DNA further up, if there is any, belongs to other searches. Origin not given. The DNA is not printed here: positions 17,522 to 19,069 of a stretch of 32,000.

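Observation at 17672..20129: Translationally coupled tandem pair of long PRPP-synthase-like paralogs with complementary active-site degeneration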

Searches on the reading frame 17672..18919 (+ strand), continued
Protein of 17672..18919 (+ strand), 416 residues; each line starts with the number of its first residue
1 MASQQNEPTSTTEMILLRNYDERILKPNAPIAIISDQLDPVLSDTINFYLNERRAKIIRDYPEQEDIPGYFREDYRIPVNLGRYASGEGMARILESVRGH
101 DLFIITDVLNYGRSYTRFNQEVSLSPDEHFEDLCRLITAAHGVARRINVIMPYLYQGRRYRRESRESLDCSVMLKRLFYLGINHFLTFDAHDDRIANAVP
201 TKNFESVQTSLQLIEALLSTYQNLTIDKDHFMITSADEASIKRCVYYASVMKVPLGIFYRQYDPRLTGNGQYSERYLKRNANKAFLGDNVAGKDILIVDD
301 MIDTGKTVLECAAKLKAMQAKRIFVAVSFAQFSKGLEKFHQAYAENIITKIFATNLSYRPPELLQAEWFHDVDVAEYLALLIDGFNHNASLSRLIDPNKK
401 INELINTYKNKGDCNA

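Call 36: list_cluster_members(proteins=[P0001, P0121, P0029, P0033, P0057, P0083, P0084, P0008, P0139, P0150])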
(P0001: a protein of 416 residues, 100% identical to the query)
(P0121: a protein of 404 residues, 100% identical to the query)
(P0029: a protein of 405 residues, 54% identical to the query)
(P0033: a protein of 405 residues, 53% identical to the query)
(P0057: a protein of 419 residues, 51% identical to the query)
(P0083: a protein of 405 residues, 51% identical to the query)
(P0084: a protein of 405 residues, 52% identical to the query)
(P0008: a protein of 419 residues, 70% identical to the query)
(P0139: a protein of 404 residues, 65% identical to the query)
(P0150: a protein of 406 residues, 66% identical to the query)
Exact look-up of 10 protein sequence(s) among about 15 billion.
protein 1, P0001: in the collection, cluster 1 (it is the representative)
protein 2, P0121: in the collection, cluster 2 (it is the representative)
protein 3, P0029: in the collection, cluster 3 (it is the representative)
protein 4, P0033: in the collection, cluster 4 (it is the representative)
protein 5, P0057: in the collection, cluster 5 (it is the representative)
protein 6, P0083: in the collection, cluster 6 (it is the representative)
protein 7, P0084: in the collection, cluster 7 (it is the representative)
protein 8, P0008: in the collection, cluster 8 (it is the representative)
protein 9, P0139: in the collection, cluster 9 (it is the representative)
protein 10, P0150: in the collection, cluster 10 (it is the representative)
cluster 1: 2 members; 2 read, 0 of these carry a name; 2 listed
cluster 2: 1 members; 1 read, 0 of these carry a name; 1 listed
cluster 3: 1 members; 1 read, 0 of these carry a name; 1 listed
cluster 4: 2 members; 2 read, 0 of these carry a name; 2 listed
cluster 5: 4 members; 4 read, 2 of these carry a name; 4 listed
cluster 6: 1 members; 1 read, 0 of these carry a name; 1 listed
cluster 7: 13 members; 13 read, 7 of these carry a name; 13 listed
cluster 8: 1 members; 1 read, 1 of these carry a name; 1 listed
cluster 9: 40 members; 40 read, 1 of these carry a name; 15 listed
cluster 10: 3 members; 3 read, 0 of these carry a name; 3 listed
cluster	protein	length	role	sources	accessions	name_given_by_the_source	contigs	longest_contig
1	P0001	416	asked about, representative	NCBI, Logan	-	-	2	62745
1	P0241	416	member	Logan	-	-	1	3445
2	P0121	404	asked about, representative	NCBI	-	-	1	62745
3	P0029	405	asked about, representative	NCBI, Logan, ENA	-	-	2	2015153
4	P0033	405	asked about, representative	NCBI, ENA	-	-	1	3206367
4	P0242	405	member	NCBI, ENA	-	-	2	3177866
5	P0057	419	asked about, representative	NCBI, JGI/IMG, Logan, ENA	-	ribose-phosphate pyrophosphokinase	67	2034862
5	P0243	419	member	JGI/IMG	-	ribose-phosphate pyrophosphokinase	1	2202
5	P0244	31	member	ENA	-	-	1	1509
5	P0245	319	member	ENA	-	-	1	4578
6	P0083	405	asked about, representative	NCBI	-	-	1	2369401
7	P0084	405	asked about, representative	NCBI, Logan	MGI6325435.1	MAG: ribose-phosphate diphosphokinase [Saccharofermentanales bacterium]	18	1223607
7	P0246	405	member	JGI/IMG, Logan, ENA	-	ribose-phosphate pyrophosphokinase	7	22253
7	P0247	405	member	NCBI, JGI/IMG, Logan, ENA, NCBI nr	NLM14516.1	MAG: ribose-phosphate diphosphokinase [Clostridiaceae bacterium] | ribose-phosphate diphosphokinase [Clostridiaceae bacterium]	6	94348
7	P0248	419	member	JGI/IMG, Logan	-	ribose-phosphate pyrophosphokinase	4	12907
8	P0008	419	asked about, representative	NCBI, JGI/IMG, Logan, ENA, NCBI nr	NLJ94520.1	MAG: ribose-phosphate diphosphokinase [Clostridiaceae bacterium] | ribose-phosphate diphosphokinase [Clostridiaceae bacterium]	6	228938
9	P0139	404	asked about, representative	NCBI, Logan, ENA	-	-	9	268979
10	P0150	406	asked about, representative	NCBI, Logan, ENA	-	-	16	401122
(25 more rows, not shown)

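Call 52: predict_structure(alignment_id=A4)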
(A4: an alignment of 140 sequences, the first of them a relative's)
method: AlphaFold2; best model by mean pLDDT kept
length: 416 residues; sequences in the alignment: 140
mean_pLDDT: 89.4   pTM: 0.88
mean pLDDT of the five models: 89.4, 89.2, 88.8, 88.7, 88.4
residues with pLDDT >= 90: 307; 70-90: 71; 50-70: 25; < 50: 13
segments of 3 or more residues with pLDDT < 50: 1-11
pLDDT, mean of each block of 10 residues (from residue 1): 41 58 85 97 97 94 94 97 93 97 96 93 95 98 97 71 65 94 93 82 93 97 96 93 95 96 80 77 94 97 93 98 97 92 98 96 97 96 92 80 90 65
secondary structure, 60 per line:
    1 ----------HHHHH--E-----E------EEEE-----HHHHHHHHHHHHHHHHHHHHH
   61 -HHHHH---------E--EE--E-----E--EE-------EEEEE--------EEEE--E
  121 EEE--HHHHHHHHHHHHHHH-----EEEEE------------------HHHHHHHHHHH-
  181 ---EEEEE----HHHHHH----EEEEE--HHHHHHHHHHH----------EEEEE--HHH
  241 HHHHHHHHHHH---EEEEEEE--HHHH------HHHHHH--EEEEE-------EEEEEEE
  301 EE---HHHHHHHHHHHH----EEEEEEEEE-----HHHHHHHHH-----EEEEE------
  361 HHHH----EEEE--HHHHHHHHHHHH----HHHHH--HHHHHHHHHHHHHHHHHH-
elements in order: H11-15 E31-34 H40-60 H62-66 E101-105 E114-117 E120-123 H126-140 E146-150 H169-179 E184-188 H193-198 E203-207 H210-220 E231-235 H238-251 E255-261 H264-267 H274-279 E282-286 E294-302 H306-317 E322-330 H336-344 E350-354 H361-364 E369-372 H375-386 H391-395 H398-415

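Call 55: fold_search(model_id=the predicted structure, library=pdb)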
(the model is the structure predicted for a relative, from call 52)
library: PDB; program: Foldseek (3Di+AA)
matches with E <= 10: 1511; with E <= 0.001: 135
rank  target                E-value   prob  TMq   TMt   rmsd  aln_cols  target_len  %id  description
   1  7xmu_A                7.5e-22  1.00  0.67  0.89   3.0       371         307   22  E.coli phosphoribosylpyrophosphate (PRPP) synthetase type A filament bound with ADP, Pi and R5P (released 2022-06-29)
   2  6asv_C                1.5e-21  1.00  0.67  0.88   2.7       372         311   22  E. coli PRPP Synthetase (released 2019-01-23)
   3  6asv_A                3.0e-21  1.00  0.66  0.89   2.9       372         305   21  E. coli PRPP Synthetase (released 2019-01-23)
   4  8dbe_A                5.6e-21  1.00  0.65  0.84   4.0       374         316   18  Human PRPS1 with ADP; Hexamer (released 2023-02-15)
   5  6asv_B                5.9e-21  1.00  0.65  0.88   2.9       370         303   22  E. coli PRPP Synthetase (released 2019-01-23)
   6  8dbo_A                6.3e-21  1.00  0.65  0.84   3.8       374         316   19  Human PRPS1-E307A engineered mutation with ADP; Hexamer (released 2023-02-15)
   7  8yq0_I                1.6e-20  1.00  0.63  0.83   4.2       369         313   17  Crystal structure of human phosphoribosyl pyrophosphate synthetase 1(PRPS1) chimera swapped with three residues from P (released 2025-03-19)
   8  1dkr_B                2.2e-20  1.00  0.66  0.88   2.7       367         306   22  CRYSTAL STRUCTURES OF BACILLUS SUBTILIS PHOSPHORIBOSYLPYROPHOSPHATE SYNTHETASE: MOLECULAR BASIS OF ALLOSTERIC INHIBITI (released 2000-04-05)
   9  4lzn_B                2.8e-20  1.00  0.66  0.88   2.9       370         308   18  Crystal structure of human PRS1 D65N mutant (released 2015-02-04)
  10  6nfe_A                3.0e-20  1.00  0.64  0.88   3.0       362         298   21  Crystal Structure of Ribose-phosphate Pyrophosphokinase from Legionella pneumophila with bound AMP, ADP, and Ribose-5- (released 2019-01-02)
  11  6nfe_B                3.3e-20  1.00  0.65  0.89   2.9       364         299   21  Crystal Structure of Ribose-phosphate Pyrophosphokinase from Legionella pneumophila with bound AMP, ADP, and Ribose-5- (released 2019-01-02)
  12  4lzn_A                3.5e-20  1.00  0.64  0.87   4.1       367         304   18  Crystal structure of human PRS1 D65N mutant (released 2015-02-04)
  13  4m0u_B                3.9e-20  1.00  0.65  0.86   3.5       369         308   19  crystal structure of human PRS1 Q133P mutant (released 2015-02-04)
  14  5mp7_A                4.4e-20  1.00  0.65  0.89   3.4       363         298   18  Crystal structure of phosphoribosylpyrophosphate synthetase from Mycobacterium smegmatis (released 2017-04-26)
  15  4lyg_B                4.7e-20  1.00  0.66  0.88   3.1       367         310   18  Crystal structure of human PRS1 E43T mutant (released 2015-02-04)
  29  2c4k_A                1.2e-19  1.00  0.64  0.85   4.1       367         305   19  Crystal structure of human phosphoribosylpyrophosphate synthetase- associated protein 39 (PAP39) (released 2005-10-24)
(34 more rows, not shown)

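Call 71: search_protein_representatives(protein=window:17672-18919:+)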
Query: 416 residues. Proteins with E-value up to 0.001 (for the whole library): 2648; up to 1e-10: 711; up to 1e-30: 147. The best 150 are listed.
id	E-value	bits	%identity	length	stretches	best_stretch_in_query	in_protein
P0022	2.7e-133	461.3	55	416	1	24-408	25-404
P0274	2.4e-94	333.0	44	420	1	29-410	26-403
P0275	9.8e-88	311.2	39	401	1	27-413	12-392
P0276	1.4e-85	304.1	42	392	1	60-410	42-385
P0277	3.8e-84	299.4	39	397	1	27-405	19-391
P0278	3.5e-83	296.3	39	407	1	19-406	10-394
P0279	5.7e-83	295.6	49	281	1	124-408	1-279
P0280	4.2e-82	292.7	39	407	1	25-408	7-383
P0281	2.1e-80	287.1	40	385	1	27-405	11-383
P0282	4.8e-80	285.9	51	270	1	151-408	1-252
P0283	6.7e-76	272.3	37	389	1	28-406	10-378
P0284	2.0e-73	264.1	41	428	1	33-351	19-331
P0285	2.8e-72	260.4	43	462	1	97-402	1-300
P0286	7.5e-72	259.0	38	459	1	77-406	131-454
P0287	7.1e-67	242.6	37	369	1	74-406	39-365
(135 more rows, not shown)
